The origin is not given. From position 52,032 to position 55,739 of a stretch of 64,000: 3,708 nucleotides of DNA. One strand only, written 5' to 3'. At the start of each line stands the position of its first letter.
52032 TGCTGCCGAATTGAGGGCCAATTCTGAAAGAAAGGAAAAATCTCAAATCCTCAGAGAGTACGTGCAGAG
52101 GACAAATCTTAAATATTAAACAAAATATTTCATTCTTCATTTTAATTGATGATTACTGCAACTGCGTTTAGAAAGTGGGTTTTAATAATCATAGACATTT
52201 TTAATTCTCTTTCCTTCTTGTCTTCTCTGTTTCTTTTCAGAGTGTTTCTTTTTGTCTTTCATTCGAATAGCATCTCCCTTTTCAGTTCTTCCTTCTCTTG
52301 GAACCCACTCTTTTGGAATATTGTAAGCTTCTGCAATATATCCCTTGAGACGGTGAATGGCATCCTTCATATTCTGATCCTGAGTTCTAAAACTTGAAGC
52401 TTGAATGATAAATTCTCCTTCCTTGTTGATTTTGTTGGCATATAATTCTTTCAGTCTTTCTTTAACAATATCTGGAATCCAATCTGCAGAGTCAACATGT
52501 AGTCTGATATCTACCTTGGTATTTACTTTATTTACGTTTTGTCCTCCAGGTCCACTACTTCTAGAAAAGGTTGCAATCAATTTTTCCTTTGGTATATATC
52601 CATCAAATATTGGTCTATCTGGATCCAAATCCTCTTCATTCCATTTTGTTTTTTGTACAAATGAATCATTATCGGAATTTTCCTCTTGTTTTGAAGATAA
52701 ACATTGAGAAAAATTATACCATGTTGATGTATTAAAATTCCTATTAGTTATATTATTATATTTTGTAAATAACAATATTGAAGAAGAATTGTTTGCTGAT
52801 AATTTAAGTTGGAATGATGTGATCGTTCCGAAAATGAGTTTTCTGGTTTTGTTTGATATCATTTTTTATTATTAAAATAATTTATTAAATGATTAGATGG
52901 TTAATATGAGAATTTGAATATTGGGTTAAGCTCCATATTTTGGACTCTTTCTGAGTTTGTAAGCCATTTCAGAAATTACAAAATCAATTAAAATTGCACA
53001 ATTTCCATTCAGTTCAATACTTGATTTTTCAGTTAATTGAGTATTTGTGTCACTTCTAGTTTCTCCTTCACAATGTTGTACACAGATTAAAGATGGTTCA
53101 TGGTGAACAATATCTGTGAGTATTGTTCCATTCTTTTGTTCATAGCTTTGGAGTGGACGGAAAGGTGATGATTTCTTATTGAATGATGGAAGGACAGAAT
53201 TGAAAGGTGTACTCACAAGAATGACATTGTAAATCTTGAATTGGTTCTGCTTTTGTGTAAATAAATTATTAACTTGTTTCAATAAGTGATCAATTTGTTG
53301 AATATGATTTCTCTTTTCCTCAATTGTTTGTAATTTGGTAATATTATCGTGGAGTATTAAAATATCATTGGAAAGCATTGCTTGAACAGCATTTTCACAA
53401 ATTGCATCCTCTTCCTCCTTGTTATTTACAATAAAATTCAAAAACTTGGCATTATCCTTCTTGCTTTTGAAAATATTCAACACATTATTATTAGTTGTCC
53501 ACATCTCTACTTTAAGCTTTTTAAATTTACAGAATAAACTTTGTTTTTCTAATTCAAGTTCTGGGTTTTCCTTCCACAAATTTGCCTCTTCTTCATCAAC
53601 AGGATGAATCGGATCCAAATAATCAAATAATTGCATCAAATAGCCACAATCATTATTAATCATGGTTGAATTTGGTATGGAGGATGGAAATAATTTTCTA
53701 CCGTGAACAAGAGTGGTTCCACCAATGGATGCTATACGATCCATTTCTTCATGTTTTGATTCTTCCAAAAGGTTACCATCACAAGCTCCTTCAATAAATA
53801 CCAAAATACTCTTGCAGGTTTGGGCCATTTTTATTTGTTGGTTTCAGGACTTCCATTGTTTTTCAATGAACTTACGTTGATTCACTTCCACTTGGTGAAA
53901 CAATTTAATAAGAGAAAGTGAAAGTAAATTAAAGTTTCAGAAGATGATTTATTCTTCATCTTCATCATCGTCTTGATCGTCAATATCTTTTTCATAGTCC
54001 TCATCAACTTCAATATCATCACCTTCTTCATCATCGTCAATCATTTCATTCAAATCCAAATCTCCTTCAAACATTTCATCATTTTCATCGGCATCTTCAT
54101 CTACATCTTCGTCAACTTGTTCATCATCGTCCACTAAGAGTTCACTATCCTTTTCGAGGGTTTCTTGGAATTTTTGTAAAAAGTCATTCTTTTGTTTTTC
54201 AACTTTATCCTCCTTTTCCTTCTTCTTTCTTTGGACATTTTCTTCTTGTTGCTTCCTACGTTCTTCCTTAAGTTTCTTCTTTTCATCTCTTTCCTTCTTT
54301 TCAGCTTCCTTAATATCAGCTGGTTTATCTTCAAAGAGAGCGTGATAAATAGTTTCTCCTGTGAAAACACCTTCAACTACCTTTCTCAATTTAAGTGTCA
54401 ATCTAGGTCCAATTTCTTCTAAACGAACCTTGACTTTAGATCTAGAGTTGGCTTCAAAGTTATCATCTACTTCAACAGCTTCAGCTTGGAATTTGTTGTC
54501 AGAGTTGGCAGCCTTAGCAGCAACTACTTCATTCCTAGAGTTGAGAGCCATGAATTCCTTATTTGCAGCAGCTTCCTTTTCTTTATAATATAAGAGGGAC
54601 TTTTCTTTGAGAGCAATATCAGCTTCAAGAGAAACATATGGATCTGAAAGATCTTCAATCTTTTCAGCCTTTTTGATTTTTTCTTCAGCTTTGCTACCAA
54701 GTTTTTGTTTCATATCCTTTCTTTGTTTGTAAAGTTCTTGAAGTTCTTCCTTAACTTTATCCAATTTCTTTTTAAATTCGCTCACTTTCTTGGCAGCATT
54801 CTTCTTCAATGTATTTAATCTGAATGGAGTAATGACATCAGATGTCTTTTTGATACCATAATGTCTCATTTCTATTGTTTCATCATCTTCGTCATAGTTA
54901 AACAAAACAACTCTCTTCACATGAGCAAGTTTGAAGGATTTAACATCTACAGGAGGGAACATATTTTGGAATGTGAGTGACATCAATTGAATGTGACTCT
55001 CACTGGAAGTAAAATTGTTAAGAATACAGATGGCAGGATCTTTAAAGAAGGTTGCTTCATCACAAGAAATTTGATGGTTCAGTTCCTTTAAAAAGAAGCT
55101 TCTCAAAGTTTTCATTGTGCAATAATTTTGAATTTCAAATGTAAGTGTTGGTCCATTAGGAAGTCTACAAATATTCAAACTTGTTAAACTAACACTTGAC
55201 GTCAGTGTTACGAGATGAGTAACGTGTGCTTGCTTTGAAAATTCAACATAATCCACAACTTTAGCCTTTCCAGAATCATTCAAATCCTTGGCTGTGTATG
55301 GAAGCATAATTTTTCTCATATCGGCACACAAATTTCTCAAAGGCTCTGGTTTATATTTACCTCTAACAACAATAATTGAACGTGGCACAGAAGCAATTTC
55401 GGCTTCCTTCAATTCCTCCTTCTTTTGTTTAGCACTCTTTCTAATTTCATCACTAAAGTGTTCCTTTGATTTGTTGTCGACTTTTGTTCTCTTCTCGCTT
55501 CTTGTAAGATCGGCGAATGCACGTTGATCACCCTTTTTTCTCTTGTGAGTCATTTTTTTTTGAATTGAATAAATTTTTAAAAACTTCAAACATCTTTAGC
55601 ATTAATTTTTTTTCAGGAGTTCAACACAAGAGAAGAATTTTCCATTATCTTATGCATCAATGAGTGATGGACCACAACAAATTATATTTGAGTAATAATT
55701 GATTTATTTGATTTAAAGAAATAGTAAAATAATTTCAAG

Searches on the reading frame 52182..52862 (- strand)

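Call 29: search_protein_families(library=pfam, proteins=[window:52182-52862:-], max_evalue=0.001)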
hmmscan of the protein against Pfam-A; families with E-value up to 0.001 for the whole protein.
window:52182-52862:- (226 aa): 1 family
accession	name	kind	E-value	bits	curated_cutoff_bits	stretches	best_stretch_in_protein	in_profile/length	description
PF00472.26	RF-1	-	2e-18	66.9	35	1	90-214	7-109/116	RF-1 domain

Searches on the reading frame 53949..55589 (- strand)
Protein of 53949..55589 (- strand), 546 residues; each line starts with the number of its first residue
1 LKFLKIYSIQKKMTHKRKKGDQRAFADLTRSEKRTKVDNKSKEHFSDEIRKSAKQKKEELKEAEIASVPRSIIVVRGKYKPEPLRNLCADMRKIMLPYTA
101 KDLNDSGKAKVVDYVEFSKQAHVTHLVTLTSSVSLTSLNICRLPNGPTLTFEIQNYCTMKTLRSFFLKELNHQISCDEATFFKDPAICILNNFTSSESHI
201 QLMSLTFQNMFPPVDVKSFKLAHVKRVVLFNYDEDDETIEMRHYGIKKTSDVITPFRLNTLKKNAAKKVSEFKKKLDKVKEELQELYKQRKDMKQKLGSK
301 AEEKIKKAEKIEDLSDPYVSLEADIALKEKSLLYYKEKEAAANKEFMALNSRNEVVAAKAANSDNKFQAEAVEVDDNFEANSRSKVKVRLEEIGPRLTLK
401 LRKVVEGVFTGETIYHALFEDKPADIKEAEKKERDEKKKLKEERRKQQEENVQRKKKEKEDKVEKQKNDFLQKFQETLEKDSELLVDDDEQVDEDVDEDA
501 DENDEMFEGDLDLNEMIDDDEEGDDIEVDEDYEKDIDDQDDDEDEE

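Call 29: search_protein_families(library=pfam, proteins=[window:53949-55589:-], max_evalue=0.001)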
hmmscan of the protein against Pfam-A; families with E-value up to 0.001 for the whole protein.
window:53949-55589:- (546 aa): 1 family
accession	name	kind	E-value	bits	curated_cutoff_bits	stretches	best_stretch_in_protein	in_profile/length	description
PF04427.23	Brix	-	1.2e-33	117.2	28.2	1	82-403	6-193/193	Brix domain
